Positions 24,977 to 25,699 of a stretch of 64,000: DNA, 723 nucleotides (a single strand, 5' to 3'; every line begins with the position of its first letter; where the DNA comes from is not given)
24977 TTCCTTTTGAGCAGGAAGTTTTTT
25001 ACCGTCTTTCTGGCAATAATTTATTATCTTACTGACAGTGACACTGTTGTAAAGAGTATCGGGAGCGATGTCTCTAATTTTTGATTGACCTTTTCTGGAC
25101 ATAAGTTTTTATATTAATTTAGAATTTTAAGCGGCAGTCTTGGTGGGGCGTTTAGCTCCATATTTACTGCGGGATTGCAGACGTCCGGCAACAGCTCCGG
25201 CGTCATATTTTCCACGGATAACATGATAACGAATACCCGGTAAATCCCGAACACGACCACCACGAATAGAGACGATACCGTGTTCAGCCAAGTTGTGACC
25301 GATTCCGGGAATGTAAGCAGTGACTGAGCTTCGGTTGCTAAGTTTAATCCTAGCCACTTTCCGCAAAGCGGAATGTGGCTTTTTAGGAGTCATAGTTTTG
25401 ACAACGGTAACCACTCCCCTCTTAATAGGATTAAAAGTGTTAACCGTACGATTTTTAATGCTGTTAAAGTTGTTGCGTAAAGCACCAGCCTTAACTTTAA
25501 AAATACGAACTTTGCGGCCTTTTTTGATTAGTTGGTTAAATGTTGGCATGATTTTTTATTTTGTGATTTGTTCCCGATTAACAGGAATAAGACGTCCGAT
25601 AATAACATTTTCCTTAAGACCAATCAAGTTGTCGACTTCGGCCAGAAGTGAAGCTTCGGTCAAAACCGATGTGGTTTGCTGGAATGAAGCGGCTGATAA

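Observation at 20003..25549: dTDP-rhamnose genes (rfbBCDA) and a LytR_C membrane protein are inserted inside the str operon; rpoB to rfbA form one near-contiguous transcription unit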

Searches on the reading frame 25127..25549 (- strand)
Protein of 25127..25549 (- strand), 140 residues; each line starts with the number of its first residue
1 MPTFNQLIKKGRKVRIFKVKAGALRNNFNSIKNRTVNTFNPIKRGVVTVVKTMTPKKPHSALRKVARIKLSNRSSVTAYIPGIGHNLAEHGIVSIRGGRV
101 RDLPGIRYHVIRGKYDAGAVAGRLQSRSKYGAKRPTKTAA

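Call 3: search_protein_families(library=pfam, proteins=[window:25127-25549:-])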
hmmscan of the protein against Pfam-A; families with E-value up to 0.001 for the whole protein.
window:25127-25549:- (140 aa): 1 family
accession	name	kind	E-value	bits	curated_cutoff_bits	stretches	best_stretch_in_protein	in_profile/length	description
PF00164.32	Ribosom_S12_S23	-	2.8e-29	101.5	22.3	1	40-135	11-108/110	Ribosomal protein S12/S23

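Call 4: search_protein_families(library=ncbifam, proteins=[window:25127-25549:-])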
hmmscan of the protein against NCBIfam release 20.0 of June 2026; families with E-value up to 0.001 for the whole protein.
window:25127-25549:- (140 aa): 3 families
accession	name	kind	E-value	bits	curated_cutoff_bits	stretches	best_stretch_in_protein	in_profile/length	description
TIGR00981.1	rpsL_bact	equivalog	9.4e-53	177.3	112.95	1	1-136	1-123/124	30S ribosomal protein S12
NF003254.0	PRK04211.1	equivalog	2e-09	37.1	196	1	40-112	46-127/146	30S ribosomal protein S12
TIGR00982.1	uS12_E_A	equivalog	6e-09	35.7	140.2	1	40-112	39-120/139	30S ribosomal protein S12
